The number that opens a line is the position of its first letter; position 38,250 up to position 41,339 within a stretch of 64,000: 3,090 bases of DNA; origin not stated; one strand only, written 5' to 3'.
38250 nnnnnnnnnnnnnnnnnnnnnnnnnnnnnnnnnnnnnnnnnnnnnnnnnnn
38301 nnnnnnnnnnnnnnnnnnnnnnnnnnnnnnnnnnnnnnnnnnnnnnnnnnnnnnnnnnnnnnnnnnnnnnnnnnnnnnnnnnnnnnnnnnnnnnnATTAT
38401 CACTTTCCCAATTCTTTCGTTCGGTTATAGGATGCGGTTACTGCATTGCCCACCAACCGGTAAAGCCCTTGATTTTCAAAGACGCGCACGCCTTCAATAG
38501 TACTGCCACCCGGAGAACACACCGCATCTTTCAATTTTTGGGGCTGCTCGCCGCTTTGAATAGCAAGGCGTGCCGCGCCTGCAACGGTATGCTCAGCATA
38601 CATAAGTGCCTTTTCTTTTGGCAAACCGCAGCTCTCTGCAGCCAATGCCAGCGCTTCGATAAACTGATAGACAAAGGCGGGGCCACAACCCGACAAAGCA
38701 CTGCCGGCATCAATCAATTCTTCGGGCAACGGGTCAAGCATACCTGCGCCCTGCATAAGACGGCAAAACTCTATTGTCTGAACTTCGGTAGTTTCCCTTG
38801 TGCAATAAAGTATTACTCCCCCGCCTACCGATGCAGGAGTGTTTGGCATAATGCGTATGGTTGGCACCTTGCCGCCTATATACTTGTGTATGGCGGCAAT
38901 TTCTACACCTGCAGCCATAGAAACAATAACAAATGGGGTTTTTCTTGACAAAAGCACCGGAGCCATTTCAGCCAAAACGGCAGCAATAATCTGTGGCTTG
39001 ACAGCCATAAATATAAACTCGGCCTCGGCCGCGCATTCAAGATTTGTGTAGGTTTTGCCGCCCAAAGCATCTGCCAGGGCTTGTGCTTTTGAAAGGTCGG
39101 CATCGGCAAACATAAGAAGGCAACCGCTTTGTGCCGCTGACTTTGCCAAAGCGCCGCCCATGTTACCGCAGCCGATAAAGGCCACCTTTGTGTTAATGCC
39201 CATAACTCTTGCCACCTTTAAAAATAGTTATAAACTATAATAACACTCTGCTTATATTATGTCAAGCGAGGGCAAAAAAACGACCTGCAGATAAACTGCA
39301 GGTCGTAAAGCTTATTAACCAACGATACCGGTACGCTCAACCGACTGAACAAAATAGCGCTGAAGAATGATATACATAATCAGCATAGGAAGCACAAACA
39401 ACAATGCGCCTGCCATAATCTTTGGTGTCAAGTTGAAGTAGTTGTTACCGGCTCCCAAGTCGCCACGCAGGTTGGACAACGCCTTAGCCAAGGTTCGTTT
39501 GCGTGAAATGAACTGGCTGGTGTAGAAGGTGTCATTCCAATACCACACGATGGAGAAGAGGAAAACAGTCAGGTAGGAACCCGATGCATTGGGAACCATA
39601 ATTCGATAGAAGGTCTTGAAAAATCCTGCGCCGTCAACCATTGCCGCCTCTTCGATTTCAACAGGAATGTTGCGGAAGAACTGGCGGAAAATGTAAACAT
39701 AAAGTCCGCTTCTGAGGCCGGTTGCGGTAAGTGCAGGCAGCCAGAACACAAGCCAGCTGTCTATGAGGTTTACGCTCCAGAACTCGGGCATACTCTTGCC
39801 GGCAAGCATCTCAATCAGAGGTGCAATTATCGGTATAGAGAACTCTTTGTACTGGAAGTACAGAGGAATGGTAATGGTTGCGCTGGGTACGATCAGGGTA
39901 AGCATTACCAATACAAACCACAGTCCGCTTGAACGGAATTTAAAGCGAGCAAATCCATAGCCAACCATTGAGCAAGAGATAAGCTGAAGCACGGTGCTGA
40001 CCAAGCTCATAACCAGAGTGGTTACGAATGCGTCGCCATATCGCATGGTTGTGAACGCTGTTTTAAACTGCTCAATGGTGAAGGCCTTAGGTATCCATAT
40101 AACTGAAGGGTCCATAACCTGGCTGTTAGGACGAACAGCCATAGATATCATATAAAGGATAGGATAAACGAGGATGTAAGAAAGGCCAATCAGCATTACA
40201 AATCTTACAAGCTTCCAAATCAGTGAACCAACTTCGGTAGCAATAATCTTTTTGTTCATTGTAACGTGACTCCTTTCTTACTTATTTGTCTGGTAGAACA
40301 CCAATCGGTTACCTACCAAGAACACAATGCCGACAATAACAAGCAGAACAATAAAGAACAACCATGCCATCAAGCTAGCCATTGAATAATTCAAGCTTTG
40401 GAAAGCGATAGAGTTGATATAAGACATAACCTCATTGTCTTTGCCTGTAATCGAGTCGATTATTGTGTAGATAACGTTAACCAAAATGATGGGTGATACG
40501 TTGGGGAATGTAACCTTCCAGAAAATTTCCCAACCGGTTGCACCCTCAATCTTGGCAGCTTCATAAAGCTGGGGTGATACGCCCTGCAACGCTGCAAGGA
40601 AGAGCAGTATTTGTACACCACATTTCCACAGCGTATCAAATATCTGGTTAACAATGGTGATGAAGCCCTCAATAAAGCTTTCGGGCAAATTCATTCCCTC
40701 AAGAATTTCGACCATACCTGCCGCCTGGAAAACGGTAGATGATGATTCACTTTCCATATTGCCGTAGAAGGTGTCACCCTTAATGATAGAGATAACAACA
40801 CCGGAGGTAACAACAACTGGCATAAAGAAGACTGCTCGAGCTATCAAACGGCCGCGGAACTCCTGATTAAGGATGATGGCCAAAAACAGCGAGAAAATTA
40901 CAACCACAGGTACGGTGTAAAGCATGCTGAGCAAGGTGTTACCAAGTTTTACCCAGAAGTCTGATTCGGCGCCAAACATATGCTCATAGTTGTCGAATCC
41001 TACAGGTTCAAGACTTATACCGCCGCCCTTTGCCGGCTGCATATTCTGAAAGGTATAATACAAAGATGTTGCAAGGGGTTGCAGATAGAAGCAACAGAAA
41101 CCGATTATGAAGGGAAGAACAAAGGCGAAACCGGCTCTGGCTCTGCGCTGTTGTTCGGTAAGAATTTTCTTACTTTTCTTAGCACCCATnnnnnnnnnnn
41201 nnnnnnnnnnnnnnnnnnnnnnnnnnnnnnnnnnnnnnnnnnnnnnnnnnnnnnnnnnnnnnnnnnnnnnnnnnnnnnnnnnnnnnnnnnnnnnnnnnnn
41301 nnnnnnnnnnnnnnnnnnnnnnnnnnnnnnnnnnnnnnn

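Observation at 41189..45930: Uncharacterised secreted/membrane trio inserted between two complete permease pairs of one ABC operon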

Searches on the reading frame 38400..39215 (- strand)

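Call 19: search_protein_families(library=pfam, proteins=[window:38400-39215:-], max_evalue=0.001)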
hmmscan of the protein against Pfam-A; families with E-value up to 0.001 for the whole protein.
window:38400-39215:- (271 aa): 6 families
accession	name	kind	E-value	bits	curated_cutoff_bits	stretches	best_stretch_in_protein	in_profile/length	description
PF14748.11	P5CR_dimer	-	9.9e-35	119.4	25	1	165-269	1-105/105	Pyrroline-5-carboxylate reductase dimerisation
PF03807.23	F420_oxidored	-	1.9e-15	57.6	21.6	1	10-102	1-93/94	NADP oxidoreductase coenzyme F420-dependent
PF03446.21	NAD_binding_2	-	5e-08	33.5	21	1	10-83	1-75/161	NAD binding domain of 6-phosphogluconate dehydrogenase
PF07991.19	KARI_N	-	1.3e-05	25.2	20.6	1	8-124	4-117/165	Acetohydroxy acid isomeroreductase, NADPH-binding domain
PF01488.26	Shikimate_DH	-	7.3e-05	23.3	24.3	1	9-102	13-113/138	Shikimate / quinate 5-dehydrogenase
PF01210.29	NAD_Gly3P_dh_N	-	0.00089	19.7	23.1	0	10-105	1-107/158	NAD-dependent glycerol-3-phosphate dehydrogenase N-terminus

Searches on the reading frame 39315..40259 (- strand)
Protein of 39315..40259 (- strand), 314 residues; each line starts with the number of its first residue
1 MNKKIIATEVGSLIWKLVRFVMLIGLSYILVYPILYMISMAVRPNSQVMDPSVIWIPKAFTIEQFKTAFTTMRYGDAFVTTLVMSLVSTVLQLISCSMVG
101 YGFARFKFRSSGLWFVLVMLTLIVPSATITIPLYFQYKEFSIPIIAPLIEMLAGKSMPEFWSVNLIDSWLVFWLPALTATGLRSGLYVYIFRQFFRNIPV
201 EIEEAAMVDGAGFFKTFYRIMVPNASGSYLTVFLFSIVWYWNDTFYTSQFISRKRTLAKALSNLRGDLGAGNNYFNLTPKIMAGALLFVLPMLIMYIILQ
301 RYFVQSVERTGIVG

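Call 4: search_protein_families(library=pfam, proteins=[window:39315-40259:-], max_evalue=0.01)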
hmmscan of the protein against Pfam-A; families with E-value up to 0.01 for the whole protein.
window:39315-40259:- (314 aa): 1 family
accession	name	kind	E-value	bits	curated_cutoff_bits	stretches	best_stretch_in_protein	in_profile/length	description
PF00528.27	BPD_transp_1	-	9.1e-14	52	26.4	1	98-308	3-183/184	Binding-protein-dependent transport system inner membrane component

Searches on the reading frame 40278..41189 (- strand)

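Call 4: search_protein_families(library=pfam, proteins=[window:40278-41189:-], max_evalue=0.01)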
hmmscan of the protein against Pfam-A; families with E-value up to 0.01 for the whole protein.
window:40278-41189:- (303 aa): 2 families
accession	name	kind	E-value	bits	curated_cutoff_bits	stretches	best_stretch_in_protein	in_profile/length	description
PF00528.27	BPD_transp_1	-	1.2e-08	35.4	26.4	1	83-292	20-171/184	Binding-protein-dependent transport system inner membrane component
PF16085.10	Phage_holin_3_5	-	0.004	17.7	27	1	186-234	7-54/113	Bacteriophage holin Hol, superfamily III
